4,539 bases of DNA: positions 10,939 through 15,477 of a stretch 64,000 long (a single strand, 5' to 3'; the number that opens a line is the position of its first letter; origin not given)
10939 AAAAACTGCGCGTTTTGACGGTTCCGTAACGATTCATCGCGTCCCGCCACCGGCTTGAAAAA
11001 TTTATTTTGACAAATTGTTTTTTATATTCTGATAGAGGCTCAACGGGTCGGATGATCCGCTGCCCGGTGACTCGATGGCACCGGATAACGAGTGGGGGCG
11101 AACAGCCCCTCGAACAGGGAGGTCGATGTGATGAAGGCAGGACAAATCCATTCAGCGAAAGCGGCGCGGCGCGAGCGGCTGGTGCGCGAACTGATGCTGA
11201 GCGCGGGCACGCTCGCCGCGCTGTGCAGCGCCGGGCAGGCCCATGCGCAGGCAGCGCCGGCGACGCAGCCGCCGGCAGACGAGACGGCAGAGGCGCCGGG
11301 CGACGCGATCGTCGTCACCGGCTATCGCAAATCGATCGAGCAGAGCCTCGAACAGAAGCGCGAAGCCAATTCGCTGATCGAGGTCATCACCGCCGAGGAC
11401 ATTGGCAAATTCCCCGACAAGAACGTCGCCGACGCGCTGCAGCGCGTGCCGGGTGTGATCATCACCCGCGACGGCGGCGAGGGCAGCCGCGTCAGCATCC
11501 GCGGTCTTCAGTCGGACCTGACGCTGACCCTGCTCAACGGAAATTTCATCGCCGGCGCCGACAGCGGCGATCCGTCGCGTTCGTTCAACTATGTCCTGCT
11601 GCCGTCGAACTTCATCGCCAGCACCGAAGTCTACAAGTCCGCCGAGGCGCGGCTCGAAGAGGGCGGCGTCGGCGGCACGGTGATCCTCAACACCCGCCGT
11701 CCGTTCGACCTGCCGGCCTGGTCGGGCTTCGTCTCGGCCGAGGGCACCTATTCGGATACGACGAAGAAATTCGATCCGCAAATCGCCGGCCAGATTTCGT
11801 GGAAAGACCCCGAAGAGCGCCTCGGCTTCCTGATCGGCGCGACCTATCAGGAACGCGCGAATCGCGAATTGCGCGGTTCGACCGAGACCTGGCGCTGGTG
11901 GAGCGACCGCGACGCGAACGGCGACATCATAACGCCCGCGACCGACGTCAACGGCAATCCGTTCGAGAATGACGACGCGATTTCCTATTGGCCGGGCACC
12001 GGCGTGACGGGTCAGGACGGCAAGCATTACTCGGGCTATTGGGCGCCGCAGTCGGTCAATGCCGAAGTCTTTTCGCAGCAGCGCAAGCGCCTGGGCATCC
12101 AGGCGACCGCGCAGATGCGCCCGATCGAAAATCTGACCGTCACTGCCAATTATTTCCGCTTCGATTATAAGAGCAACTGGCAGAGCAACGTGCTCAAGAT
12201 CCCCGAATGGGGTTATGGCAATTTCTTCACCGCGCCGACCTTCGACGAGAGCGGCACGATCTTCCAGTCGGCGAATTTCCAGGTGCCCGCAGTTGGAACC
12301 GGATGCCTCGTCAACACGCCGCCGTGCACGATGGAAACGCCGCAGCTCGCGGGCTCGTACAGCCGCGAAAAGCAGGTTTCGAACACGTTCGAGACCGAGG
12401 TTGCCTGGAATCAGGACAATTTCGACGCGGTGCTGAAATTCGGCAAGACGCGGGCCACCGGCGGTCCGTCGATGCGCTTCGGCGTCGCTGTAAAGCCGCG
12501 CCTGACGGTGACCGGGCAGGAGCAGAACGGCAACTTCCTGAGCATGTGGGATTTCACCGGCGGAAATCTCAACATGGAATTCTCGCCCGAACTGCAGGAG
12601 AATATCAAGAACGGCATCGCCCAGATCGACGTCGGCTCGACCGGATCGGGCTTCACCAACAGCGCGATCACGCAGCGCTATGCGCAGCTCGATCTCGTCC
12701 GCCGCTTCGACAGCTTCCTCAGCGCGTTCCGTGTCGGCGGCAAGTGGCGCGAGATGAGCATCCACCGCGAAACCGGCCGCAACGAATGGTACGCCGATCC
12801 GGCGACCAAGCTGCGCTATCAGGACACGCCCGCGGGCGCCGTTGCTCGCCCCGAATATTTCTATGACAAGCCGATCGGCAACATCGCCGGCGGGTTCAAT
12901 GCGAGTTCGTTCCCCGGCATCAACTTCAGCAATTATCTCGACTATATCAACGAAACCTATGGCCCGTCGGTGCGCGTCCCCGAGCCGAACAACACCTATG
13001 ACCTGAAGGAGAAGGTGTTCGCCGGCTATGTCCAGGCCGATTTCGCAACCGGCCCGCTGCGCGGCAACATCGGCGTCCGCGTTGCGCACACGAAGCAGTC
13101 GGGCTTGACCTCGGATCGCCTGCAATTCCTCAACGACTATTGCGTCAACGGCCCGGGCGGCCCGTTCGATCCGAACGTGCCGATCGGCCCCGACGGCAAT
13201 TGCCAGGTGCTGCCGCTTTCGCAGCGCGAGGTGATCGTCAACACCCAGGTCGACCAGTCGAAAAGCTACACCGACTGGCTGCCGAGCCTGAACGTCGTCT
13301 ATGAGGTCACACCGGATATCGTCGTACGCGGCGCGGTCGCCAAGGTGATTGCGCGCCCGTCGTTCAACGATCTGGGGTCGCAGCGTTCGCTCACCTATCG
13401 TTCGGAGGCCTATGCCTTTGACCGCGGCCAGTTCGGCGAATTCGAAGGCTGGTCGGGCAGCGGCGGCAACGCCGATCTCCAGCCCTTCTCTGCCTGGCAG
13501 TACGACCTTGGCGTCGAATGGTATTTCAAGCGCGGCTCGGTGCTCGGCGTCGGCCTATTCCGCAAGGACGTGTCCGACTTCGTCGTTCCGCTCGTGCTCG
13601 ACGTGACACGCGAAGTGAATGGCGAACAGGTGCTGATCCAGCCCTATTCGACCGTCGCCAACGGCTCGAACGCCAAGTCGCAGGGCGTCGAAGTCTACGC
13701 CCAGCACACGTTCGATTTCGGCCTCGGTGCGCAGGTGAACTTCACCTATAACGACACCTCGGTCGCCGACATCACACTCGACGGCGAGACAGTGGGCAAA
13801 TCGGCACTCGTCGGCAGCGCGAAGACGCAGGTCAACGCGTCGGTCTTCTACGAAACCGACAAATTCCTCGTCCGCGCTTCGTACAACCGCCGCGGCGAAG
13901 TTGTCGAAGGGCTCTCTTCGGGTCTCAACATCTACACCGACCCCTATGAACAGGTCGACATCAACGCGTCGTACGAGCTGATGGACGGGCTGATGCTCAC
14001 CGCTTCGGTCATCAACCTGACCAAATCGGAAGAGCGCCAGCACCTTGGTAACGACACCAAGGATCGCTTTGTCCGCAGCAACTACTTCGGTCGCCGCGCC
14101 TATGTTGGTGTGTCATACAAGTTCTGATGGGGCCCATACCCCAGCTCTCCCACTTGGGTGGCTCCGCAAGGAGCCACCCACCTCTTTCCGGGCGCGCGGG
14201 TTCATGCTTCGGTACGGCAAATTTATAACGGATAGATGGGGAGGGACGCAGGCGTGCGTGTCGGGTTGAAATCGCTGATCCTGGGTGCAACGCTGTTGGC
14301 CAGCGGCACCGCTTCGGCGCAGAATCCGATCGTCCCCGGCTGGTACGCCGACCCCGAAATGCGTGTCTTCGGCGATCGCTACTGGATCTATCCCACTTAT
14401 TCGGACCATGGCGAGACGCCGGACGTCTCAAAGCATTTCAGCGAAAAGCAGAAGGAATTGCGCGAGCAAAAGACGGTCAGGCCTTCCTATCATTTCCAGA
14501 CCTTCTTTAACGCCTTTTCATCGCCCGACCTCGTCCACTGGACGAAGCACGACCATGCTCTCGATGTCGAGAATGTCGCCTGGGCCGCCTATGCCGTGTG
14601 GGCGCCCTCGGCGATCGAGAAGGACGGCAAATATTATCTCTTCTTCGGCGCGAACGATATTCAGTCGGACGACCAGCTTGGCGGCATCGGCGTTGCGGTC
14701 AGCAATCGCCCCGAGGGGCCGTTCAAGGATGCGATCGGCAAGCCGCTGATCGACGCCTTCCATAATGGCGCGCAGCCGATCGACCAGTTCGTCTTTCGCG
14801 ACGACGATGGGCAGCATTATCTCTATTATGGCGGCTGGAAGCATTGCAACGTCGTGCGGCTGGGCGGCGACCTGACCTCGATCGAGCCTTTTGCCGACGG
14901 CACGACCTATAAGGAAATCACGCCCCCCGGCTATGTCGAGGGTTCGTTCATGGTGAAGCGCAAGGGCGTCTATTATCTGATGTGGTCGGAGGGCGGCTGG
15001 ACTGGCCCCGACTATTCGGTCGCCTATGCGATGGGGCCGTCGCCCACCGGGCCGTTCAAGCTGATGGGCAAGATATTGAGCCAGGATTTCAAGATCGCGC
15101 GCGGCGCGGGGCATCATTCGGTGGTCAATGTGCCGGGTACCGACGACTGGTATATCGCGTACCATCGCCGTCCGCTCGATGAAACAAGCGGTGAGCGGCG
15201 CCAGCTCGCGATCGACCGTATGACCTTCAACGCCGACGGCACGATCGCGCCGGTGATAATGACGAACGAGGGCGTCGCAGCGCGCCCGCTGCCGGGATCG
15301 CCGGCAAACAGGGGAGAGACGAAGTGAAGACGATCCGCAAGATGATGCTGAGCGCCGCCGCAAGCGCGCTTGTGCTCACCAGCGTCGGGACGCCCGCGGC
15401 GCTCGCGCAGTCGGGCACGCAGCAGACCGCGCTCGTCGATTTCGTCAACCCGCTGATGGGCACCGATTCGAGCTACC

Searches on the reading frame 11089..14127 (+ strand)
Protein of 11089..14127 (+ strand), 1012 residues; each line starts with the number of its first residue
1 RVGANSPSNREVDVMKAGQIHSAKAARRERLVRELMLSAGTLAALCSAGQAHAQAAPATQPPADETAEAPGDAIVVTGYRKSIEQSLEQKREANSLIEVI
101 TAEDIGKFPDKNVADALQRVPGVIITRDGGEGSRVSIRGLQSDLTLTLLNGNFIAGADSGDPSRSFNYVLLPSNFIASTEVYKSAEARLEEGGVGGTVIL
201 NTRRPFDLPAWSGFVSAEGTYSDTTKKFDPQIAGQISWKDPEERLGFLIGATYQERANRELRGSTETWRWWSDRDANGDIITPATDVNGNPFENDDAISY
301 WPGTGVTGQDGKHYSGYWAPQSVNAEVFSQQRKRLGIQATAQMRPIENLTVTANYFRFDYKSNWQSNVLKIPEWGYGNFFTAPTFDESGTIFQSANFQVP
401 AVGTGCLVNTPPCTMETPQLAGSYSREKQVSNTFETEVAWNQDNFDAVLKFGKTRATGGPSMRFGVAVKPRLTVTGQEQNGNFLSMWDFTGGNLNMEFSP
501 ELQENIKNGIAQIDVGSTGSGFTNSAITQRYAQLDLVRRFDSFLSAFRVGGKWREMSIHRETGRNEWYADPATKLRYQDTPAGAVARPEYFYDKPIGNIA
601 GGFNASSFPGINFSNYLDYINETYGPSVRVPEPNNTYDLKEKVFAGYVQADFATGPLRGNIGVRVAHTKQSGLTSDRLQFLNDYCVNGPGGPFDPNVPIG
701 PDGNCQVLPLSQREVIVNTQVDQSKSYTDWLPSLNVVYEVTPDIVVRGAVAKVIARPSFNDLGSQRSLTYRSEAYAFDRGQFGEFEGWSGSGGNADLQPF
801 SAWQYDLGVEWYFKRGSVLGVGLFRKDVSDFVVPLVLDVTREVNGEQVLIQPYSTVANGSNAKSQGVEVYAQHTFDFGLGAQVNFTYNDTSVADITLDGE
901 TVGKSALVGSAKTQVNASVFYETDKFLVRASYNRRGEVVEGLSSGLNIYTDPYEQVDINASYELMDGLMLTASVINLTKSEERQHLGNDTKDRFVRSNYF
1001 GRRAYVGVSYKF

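Call 16: search_protein_families(library=pfam, proteins=[window:11089-14127:+], max_evalue=0.0001)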
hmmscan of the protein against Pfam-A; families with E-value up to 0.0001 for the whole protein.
window:11089-14127:+ (1012 aa): 3 families
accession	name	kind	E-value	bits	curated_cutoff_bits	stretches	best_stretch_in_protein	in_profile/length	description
PF00593.30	TonB_dep_Rec_b-barrel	-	1.8e-41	143.8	27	1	519-977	50-436/436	TonB dependent receptor-like, beta-barrel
PF07715.20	Plug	-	5.6e-19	69.1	23.9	1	90-197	2-107/107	TonB-dependent Receptor Plug Domain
PF14905.12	OMP_b-brl_3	-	2e-15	57.2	27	1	612-682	83-154/408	Outer membrane protein beta-barrel family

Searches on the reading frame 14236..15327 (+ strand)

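Call 16: search_protein_families(library=pfam, proteins=[window:14236-15327:+], max_evalue=0.0001)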
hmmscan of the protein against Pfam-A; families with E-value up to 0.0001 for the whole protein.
window:14236-15327:+ (363 aa): 1 family
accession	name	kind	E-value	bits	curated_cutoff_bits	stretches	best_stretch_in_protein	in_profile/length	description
PF04616.20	Glyco_hydro_43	-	2.2e-52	178.7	32.2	1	29-337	2-288/288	Glycosyl hydrolases family 43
